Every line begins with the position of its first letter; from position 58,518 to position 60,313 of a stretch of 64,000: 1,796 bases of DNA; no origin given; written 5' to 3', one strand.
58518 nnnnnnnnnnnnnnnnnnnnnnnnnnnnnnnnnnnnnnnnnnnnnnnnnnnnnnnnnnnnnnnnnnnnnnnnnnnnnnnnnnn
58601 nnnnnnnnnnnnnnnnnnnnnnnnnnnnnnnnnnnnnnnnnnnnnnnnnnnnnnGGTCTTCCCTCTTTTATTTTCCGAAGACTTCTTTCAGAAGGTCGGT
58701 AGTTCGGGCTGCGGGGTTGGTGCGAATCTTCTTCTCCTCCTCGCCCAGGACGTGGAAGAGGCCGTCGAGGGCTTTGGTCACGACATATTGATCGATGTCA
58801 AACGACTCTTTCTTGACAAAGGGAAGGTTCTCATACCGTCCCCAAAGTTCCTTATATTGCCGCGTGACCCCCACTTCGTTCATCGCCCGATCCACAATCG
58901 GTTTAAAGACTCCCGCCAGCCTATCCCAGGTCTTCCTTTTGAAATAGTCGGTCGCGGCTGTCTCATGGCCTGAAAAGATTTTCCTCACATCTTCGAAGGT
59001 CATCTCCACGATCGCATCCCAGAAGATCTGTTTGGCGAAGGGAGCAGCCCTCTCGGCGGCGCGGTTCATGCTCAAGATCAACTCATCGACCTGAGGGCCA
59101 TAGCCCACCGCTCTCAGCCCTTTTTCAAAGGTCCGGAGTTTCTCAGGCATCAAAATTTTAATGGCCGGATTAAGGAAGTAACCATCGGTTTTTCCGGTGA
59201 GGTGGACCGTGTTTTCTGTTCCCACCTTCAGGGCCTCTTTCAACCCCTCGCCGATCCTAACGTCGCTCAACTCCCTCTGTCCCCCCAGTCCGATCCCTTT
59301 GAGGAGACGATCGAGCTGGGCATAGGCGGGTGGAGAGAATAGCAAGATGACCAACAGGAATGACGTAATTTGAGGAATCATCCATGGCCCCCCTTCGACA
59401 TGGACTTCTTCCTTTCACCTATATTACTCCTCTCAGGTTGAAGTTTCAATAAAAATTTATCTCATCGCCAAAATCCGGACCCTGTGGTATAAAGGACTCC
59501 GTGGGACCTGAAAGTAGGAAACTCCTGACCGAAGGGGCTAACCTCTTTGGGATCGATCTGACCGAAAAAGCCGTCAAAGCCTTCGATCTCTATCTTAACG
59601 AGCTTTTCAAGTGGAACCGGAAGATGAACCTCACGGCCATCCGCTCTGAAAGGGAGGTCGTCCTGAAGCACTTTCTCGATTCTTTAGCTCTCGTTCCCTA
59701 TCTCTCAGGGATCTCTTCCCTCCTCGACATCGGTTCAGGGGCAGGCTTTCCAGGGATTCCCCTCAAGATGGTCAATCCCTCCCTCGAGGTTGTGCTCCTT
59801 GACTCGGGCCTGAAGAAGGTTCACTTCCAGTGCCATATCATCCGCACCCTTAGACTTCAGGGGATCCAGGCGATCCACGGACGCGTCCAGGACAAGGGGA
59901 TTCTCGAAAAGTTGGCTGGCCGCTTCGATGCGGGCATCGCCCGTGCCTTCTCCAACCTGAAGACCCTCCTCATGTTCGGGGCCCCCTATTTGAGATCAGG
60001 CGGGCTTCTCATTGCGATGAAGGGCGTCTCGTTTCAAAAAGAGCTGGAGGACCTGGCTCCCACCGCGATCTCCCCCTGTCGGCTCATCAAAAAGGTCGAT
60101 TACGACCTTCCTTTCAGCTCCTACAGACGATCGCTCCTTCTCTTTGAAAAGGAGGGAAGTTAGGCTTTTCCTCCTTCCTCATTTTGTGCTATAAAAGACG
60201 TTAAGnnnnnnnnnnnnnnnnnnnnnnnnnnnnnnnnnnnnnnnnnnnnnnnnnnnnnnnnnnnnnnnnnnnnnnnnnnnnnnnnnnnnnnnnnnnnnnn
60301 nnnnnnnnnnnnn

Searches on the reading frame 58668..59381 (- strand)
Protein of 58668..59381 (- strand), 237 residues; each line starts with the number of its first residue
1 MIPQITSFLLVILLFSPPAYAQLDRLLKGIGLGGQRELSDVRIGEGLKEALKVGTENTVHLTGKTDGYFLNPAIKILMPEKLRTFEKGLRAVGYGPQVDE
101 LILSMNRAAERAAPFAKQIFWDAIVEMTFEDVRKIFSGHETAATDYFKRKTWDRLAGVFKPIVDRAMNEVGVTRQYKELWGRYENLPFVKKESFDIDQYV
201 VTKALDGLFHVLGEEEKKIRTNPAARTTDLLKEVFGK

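Call 86: search_protein_families(library=pfam, proteins=[window:58668-59381:-], max_evalue=0.00001)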
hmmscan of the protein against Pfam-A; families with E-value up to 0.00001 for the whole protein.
window:58668-59381:- (237 aa): 1 family
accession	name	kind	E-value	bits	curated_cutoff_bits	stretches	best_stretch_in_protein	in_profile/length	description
PF13852.11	DUF4197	-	2.6e-75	252.9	24.9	1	38-236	2-199/199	Protein of unknown function (DUF4197)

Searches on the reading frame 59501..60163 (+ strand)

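Call 86: search_protein_families(library=pfam, proteins=[window:59501-60163:+], max_evalue=0.00001)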
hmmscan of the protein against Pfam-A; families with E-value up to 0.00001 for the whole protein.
window:59501-60163:+ (220 aa): 1 family
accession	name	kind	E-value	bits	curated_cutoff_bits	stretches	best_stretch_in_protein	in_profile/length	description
PF02527.21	GidB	-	6.2e-43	146.7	27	1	27-185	4-159/184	rRNA small subunit methyltransferase G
